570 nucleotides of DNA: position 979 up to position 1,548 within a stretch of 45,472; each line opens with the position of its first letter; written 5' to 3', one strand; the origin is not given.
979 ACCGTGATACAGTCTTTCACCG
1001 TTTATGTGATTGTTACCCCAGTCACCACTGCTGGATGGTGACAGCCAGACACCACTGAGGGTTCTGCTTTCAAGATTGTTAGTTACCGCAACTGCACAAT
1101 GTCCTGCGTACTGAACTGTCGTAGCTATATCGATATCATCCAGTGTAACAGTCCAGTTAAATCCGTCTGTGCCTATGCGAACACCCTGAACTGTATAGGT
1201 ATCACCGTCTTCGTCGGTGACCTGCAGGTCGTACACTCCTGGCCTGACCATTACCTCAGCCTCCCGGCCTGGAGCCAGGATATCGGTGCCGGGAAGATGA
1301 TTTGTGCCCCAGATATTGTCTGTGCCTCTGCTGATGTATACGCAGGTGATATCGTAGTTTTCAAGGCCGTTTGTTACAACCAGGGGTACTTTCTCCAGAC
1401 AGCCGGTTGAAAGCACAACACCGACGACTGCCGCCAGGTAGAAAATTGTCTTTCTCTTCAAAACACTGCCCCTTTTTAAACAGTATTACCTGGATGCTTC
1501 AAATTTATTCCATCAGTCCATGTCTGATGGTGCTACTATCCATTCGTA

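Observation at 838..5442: Six tandem paralogous genes encode 11 copies of an unrecognised ~90-aa acidic, Trp-rich secreted module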

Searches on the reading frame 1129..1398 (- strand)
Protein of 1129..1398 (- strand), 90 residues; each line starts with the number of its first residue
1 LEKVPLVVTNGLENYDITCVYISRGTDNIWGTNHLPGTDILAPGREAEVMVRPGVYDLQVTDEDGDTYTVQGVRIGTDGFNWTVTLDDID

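Call 8: search_solved_structures(query=A1, max_evalue=10, show_alignments=2)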
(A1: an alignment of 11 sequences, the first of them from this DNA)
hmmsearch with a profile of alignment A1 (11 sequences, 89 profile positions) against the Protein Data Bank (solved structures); distinct sequences matched with E-value up to 10: 10.
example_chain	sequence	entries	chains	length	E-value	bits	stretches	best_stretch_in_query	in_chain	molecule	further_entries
3wjv_A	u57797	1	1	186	0.22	14.8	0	41-72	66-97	Outer-membrane lipoprotein LolB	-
3wjt_A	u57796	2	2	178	0.23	14.7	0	41-72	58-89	Outer-membrane lipoprotein LolB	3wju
2di7_A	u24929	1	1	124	0.37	14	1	27-84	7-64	BK158_1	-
1qfh_A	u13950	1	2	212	0.4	13.9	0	44-84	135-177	PROTEIN (GELATION FACTOR)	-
2n62_L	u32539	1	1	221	0.45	13.7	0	45-84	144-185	gelation factor, secretion monitor chimera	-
1iwm_A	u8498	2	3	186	0.5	13.6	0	64-85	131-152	Outer Membrane Lipoprotein LolB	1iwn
9rlh_L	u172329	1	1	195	0.56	13.4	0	64-85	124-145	Outer-membrane lipoprotein LolB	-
9rlg_L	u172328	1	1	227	0.79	13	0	64-85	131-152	Outer-membrane lipoprotein LolB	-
9ibi_A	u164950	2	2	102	1.6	12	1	36-75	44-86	Titin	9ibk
1wlh_A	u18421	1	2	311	2.1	11.6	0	45-84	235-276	Gelation factor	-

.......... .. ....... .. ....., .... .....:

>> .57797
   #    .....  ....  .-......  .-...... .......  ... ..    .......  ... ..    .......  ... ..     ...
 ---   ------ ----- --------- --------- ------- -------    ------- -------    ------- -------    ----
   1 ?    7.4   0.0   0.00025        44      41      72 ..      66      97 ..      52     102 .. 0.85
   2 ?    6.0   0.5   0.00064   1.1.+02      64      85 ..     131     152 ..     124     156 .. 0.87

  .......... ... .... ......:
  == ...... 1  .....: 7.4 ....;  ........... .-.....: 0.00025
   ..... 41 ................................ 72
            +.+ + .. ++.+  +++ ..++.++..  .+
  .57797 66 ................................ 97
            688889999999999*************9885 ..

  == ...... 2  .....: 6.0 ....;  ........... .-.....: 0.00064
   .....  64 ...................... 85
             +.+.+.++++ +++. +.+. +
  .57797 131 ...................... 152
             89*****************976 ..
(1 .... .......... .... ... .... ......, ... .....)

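Call 9: find_homologous_proteins(query=A1, max_evalue=0.001)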
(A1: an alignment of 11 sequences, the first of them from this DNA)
Query A1 (11 sequences) (90 aa, profile of the alignment): 1 proteins with E <= 0.001 among 331 candidates.
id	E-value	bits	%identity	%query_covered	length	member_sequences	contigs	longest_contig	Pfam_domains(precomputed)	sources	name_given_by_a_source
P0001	4.7e-24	102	33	94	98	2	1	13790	-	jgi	-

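Call 11: find_encoding_contigs(protein=P0001, flank=10000)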
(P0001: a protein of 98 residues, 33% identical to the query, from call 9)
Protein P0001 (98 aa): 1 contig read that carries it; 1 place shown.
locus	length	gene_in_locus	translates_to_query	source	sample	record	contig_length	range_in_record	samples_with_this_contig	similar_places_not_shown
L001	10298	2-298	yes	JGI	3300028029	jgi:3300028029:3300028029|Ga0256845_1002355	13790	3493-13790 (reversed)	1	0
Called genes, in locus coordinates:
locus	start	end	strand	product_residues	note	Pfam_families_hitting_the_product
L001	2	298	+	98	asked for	?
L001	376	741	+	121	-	-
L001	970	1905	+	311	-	-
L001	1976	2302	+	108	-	-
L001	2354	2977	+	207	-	-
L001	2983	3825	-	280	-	PF02518:HATPase_c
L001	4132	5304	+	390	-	PF01041:DegT_DnrJ_EryC1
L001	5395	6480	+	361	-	PF20706:GT4-conflict (weak), PF00534:Glycos_transf_1, PF13692:Glyco_trans_1_4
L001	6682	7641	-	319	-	PF03706:LPG_synthase_TM (weak)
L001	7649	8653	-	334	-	PF02388:FemAB (weak), PF13480:Acetyltransf_6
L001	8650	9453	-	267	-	PF13489:Methyltransf_23, PF01209:Ubie_methyltran, PF13847:Methyltransf_31, PF08241:Methyltransf_11, PF08242:Methyltransf_12, PF13649:Methyltransf_25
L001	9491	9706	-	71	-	-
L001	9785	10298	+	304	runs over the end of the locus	-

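Call 21: predict_structure(alignment_id=A1)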
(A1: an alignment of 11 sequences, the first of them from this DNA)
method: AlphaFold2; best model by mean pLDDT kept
length: 90 residues; sequences in the alignment: 11
mean_pLDDT: 92.5   pTM: 0.80
mean pLDDT of the five models: 92.5, 92.0, 91.9, 91.9, 91.5
residues with pLDDT >= 90: 72; 70-90: 18; 50-70: 0; < 50: 0
segments of 3 or more residues with pLDDT < 50: none
pLDDT, mean of each block of 10 residues (from residue 1): 94 95 84 83 96 95 96 95 94
secondary structure, 60 per line:
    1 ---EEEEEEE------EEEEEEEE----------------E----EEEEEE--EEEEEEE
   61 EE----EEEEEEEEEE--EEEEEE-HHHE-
elements in order: E4-10 E17-24 E46-51 E54-62 E67-76 E79-84
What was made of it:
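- On CarboxypepD_reg / transthyretin-like fold: The AF2 model is all-beta with 6 strands (call 21).
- Fold: AF2 pLDDT 92.5, pTM 0.80, six strands (call 21).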

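Call 23: search_protein_representatives(alignment_id=A1)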
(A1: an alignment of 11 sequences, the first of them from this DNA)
Query: 11 sequences, 89 profile positions. Proteins with E-value up to 0.001 (for the whole library): 2450; up to 1e-10: 547; up to 1e-30: 64. The best 150 are listed.
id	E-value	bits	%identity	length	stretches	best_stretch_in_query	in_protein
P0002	6.9e-85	295.2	-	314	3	2-89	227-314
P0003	9.2e-81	282.0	-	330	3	2-89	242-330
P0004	1.4e-76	268.6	-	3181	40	49-87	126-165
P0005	5.1e-71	250.8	-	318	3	2-89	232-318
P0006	9.6e-66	233.9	-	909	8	7-86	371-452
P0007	1.2e-64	230.4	-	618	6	3-68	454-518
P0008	7.5e-62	221.4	-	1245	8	13-64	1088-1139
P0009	3.3e-60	216.1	-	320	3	4-89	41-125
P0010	1.6e-58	210.7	-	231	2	2-89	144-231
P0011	2.9e-58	209.9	-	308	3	2-89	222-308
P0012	3.5e-58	209.7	-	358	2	2-89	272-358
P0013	5.6e-56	202.6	-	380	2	2-89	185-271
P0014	5.6e-55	199.4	-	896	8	13-87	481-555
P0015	6.9e-55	199.1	-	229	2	2-89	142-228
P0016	5.7e-54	196.2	-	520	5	4-82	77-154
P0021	1.4e-49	182.1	-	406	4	3-87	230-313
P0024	3.3e-46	171.3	-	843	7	2-87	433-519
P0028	7.1e-44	163.8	-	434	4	3-84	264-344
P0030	6.3e-43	160.8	-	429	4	2-66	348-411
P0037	1.2e-37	143.9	-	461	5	15-84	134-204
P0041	3.8e-36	139.0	-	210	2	2-89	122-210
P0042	5.2e-36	138.6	-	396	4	2-81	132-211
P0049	1.3e-34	134.1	-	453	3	5-78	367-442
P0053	4.7e-34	132.3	-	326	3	2-84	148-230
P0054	7.2e-34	131.7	-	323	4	4-69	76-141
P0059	6.5e-32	125.5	-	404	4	5-87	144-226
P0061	1.5e-31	124.3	-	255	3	14-84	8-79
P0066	1.3e-30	121.3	-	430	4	4-65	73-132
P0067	1.3e-30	121.3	-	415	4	3-64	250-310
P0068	1.9e-30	120.8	-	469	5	5-58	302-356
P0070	2.7e-30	120.3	-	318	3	6-89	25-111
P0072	5.2e-30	119.4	-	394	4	6-76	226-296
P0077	3.3e-29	116.8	-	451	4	6-76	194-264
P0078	4.7e-29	116.3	-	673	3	4-87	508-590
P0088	1.6e-27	111.4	-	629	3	6-82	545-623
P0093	3.8e-27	110.2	-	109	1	2-89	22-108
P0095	9.6e-27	108.9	-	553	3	4-74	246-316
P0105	4.3e-26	106.8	-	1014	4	13-87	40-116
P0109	1.1e-25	105.5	-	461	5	7-75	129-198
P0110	1.2e-25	105.4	-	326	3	15-85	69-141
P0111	1.4e-25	105.1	-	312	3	4-85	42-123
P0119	7.6e-25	102.8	-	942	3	5-77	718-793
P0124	1.5e-24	101.9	-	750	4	19-74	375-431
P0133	4.1e-24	100.5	-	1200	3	6-81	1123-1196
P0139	1.4e-23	98.8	-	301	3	14-66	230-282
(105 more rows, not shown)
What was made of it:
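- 2,450 representatives at E<=1e-3, 547 at 1e-10 and 64 at 1e-30 (call 23).
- Tried and rejected: The exhaustive search (call 23) was needed to see the family.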

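Call 25: fold_search(model_id=the predicted structure, library=pdb)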
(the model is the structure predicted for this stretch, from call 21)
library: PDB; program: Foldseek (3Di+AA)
matches with E <= 10: 727; with E <= 0.001: 1
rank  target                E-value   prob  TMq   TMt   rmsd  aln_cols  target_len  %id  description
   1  8vly_A                3.6e-04  1.00  0.63  0.14   5.7       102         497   16  Cryo-EM structure of human HGSNAT in transition state (released 2024-06-26)
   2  6hif_Y                2.1e-03  1.00  0.43  0.45   5.5        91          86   20  Kuenenia stuttgartiensis hydrazine dehydrogenase complex (released 2019-04-17)
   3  8vlg_A                3.2e-03  1.00  0.64  0.13   5.4       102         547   17  Cryo-EM structure of human HGSNAT bound with Acetyl-CoA and substrate analog (released 2024-06-26)
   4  2mca_MODEL_1_A        4.0e-03  1.00  0.61  0.55   3.8        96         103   14  NMR structure of the protein YP_002937094.1 from Eubacterium rectale (released 2013-09-04)
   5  8jkv_A                6.0e-03  1.00  0.65  0.14   5.3        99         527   17  membrane proteins (released 2024-05-22)
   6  8ymb_I                6.4e-03  1.00  0.50  0.35   5.2        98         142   14  The crystal structure of SHD931 in complex with Brd4-BD2 and VCB (released 2025-02-12)
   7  8jl4_A                9.0e-03  1.00  0.54  0.11   5.8        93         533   17  membrane proteins (released 2024-05-22)
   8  8vly_B                9.5e-03  0.99  0.53  0.13   6.2       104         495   13  Cryo-EM structure of human HGSNAT in transition state (released 2024-06-26)
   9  4v4c_B                1.0e-02  1.00  0.59  0.22   4.0        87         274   17  Crystal Structure of Pyrogallol-Phloroglucinol Transhydroxylase from Pelobacter acidigallici (released 2014-07-09)
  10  8vli_B                1.1e-02  1.00  0.61  0.12   5.2        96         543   18  Cryo-EM structure of human HGSNAT bound with CoA and product analog (released 2024-06-26)
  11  8zvj_L                1.3e-02  0.99  0.49  0.35   4.7        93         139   14  Crystal structure of VHL-EloB-EloC in complex with a fragment compound 7HC_1(DE22) (released 2024-12-18)
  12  6gmq_C                1.4e-02  0.99  0.49  0.36   4.6        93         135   14  pVHL:EloB:EloC in complex with (4-(1H-pyrrol-1-yl)phenyl)methanol (released 2018-08-22)
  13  8vkj_B                1.5e-02  1.00  0.62  0.13   5.8       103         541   16  Cryo-EM structure of human HGSNAT bound with Acetyl-CoA (released 2024-06-26)
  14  7cjb_E                1.9e-02  0.99  0.53  0.36   4.1        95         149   14  VHL recognizes hydroxyproline in RIPK1 (released 2021-07-14)
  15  3e8v                  1.9e-02  0.99  0.50  0.54   4.5        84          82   18  Crystal structure of a possible transglutaminase-family protein proteolytic fragment from Bacteroides fragilis (released 2008-09-02)
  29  5aq0_B                3.6e-02  0.98  0.49  0.53   4.7        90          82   19  The structure of the Transthyretin-like domain of the first catalytic domain of the HUMAN Carboxypeptidase D (released 2016-09-28)
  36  5aq0_A                6.4e-02  0.90  0.43  0.47   4.7        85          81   19  The structure of the Transthyretin-like domain of the first catalytic domain of the HUMAN Carboxypeptidase D (released 2016-09-28)
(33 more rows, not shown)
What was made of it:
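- On CarboxypepD_reg / transthyretin-like fold: The best hits overall have TM 0.61-0.65 and are the HGSNAT luminal domain and 2mca (call 25).
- Generic Ig/transthyretin-like fold matches (call 25). Foldseek lists 5aq0 and 3e8v (call 25).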

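Call 27: search_protein_families(library=pfam, alignment_id=A2, max_evalue=0.001)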
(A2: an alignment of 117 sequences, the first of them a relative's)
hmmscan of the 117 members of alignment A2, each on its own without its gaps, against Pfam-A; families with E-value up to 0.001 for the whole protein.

A. member 1, P0002 (314 aa): 0 families

B. families by the number of members that match (of 117 scanned): 34 families (the first 25 are shown)
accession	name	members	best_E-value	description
PF06232.16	ATS3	18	2.4e-10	Embryo-specific protein 3, (ATS3)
PF13620.12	CarboxypepD_reg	10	8.2e-12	Carboxypeptidase regulatory-like domain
PF09430.16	EMC7_beta-sandw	5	1.4e-06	ER membrane protein complex subunit 7, beta-sandwich domain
PF14686.12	fn3_3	4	1.9e-10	Polysaccharide lyase family 4, domain II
PF24025.1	Ig_DR_A0283-like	3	1e-08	DR_A0283-like, Ig-like domain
PF22058.2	X25_BaPul_like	3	3.5e-08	Pullulanase X25 domain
PF07495.19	Y_Y_Y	3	1.7e-05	Y_Y_Y domain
PF23194.1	NOMO_5th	2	4.7e-08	NOMO fifth transthyretin-like domain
PF13365.12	Trypsin_2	1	5.1e-17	Trypsin-like peptidase domain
PF18998.6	Flg_new_2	1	7.1e-12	Divergent InlB B-repeat domain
PF11141.13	DUF2914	1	1.6e-08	Protein of unknown function (DUF2914)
PF00089.32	Trypsin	1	2.6e-06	Trypsin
PF04213.18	HtaA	1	2.9e-06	Htaa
PF02753.23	PapD_C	1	3.7e-06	Pili assembly chaperone PapD, C-terminal domain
PF19410.4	DUF5980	1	4.8e-06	Family of unknown function (DUF5980)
PF08308.17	PEGA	1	0.00016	PEGA domain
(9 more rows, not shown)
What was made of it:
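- On PEGA (PF08308): One of 117 relatives hits it, at E 1.6e-4 (call 27).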

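Call 30: search_protein_families(library=pfam, proteins=[P0016, P0021, P0030, P0053, P0061, P0111, P0139, P0054, P0110], max_evalue=0.1)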
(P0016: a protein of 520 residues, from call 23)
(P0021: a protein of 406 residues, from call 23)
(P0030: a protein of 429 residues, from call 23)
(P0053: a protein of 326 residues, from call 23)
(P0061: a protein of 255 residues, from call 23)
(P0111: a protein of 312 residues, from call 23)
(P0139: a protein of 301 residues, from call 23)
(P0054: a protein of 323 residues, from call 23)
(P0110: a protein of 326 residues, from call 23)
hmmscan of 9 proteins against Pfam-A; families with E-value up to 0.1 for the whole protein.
P0016 (520 aa): 7 families
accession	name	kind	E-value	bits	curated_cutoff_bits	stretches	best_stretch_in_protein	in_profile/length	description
PF23194.1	NOMO_5th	-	4.7e-08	33.8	27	0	475-498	36-59/89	NOMO fifth transthyretin-like domain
PF04213.18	HtaA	-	2.9e-06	28.4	24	0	454-498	12-54/164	Htaa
PF09211.15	DUF1958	-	1.6e-05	25.4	24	0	201-217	25-41/63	Domain of unknown function (DUF1958)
PF16405.10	DUF5013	-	3.8e-05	24.3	28.5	0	111-139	59-88/149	Domain of unknown function (DUF5013)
PF14292.12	SusE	-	0.0031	18.1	25.2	0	106-143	2-39/106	SusE outer membrane protein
PF22058.2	X25_BaPul_like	-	0.0037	17.8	27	0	117-131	36-50/87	Pullulanase X25 domain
PF07790.16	Pilin_N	-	0.0088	17.3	25.2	0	213-266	25-76/78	Archaeal Type IV pilin, N-terminal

P0021 (406 aa): 5 families
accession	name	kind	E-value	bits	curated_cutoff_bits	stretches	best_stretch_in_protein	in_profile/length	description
PF23194.1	NOMO_5th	-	0.0022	18.8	27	0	362-385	38-61/89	NOMO fifth transthyretin-like domain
PF17883.6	MBG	-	0.0026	18.7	23.3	0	162-219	38-87/97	MBG domain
PF17642.6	TssD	-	0.021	15.1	25.8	0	44-68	38-62/128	Hemolysin coregulated protein Hcp (TssD)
PF06232.16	ATS3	-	0.034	14.5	27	0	48-75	66-93/125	Embryo-specific protein 3, (ATS3)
PF06804.17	Lipoprotein_18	-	0.039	13.3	25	0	98-149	98-148/323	NlpB/DapX lipoprotein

P0030 (429 aa): 2 families
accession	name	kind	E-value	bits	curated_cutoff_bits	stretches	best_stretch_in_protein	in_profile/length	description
PF06232.16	ATS3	-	3.5e-05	24.1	27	0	180-209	68-97/125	Embryo-specific protein 3, (ATS3)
PF00635.32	Motile_Sperm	-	0.073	13.4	25.9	0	172-192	16-36/109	MSP (Major sperm protein) domain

P0053 (326 aa): 3 families
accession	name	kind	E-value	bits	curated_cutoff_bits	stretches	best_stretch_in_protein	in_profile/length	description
PF23194.1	NOMO_5th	-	0.0027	18.5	27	0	184-204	36-56/89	NOMO fifth transthyretin-like domain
PF07210.18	DUF1416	-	0.0058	16.9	23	0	177-204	45-72/97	Protein of unknown function (DUF1416)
PF24269.1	DUF7467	-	0.05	14.8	27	0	157-200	31-70/116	Domain of unknown function (DUF7467)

P0061 (255 aa): 1 family
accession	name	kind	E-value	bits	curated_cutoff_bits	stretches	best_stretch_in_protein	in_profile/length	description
PF06232.16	ATS3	-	0.0025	18.1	27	0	9-29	76-96/125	Embryo-specific protein 3, (ATS3)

P0111 (312 aa): 5 families
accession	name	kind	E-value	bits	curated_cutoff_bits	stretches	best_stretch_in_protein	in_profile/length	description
PF13620.12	CarboxypepD_reg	-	1.3e-06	29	32.3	0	140-196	6-59/82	Carboxypeptidase regulatory-like domain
PF00775.27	Dioxygenase_C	-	0.00061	19.7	27.3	0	149-202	59-111/182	Dioxygenase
PF14686.12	fn3_3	-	0.0026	17.9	24.4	0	170-191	29-51/75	Polysaccharide lyase family 4, domain II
PF17210.9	SdrD_B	-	0.0027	18.3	29.7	0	79-99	46-66/112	SdrD B-like domain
PF17802.7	SpaA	-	0.021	15.4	23.1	0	167-190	34-57/91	Prealbumin-like fold domain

P0139 (301 aa): 0 families

P0054 (323 aa): 2 families
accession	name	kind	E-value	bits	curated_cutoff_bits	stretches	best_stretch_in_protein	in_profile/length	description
PF13473.12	Cupredoxin_1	-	0.0011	19.5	27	0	242-296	44-90/104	Cupredoxin-like domain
PF07703.20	A2M_BRD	-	0.0052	17.6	22.7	0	125-175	85-130/140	Alpha-2-macroglobulin bait region domain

P0110 (326 aa): 2 families
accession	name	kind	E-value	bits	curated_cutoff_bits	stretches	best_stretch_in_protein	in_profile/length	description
PF06232.16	ATS3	-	0.0063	16.8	27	0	243-295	68-120/125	Embryo-specific protein 3, (ATS3)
PF22578.2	GGR_cat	-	0.049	13.9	27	0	292-323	7-38/88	Geranylgeranyl reductase catalytic domain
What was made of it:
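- Ten of 117 relatives give sub-threshold CarboxypepD_reg hits, and clan-mates NOMO_5th, fn3_3, SpaA and SdrD_B also appear (calls 27, 30).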

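Call 37: list_cluster_members(proteins=[P0003, P0005, P0006, P0007, P0008, P0014, P0016, P0041, P0070, P0012])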
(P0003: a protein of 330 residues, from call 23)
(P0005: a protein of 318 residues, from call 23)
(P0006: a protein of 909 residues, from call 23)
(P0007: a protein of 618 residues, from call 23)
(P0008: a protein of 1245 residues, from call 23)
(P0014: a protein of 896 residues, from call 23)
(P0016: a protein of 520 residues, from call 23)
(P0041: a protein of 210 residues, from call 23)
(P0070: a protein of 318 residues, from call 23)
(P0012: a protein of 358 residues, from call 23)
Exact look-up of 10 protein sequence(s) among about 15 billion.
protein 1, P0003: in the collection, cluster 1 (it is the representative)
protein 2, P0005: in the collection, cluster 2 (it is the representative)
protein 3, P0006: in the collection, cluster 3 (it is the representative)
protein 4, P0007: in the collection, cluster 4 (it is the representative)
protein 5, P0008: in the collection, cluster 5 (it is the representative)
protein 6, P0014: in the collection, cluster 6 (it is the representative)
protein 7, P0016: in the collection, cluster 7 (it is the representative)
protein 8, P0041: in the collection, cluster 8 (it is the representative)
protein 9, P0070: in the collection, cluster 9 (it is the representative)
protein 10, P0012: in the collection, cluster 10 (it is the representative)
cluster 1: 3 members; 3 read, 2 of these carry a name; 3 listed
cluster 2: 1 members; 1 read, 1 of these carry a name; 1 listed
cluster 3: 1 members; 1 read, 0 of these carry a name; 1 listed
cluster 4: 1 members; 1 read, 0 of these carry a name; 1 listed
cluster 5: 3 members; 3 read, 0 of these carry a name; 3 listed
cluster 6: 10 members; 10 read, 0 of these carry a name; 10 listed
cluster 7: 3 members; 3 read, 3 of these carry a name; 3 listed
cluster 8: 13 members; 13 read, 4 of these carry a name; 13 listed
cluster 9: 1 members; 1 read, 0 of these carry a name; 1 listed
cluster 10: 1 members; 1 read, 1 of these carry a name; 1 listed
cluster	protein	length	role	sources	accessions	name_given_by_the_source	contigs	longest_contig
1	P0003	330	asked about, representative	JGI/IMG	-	hypothetical protein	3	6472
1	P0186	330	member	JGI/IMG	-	hypothetical protein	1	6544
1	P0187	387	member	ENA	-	-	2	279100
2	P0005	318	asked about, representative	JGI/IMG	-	hypothetical protein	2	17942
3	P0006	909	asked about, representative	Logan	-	-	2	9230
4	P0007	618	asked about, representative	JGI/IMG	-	-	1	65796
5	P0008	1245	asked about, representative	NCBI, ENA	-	-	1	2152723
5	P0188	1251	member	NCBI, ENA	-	-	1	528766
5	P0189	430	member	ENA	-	-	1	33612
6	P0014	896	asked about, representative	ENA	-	-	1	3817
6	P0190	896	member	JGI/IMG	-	-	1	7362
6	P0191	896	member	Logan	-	-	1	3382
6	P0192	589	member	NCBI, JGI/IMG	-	-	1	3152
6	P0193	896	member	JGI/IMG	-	-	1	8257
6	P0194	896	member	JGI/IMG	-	-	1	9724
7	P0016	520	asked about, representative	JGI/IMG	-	hypothetical protein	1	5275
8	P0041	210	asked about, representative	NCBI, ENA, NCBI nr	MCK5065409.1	MAG: hypothetical protein KAQ97_09005 [Candidatus Fermentibacteraceae bacterium] | hypothetical protein [Candidatus Fermentibacteraceae bacterium]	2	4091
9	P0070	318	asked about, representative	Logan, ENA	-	-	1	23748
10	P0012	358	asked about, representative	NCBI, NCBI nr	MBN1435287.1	hypothetical protein JW921_11040 [Candidatus Fermentibacterales bacterium] | hypothetical protein [Candidatus Fermentibacterales bacterium]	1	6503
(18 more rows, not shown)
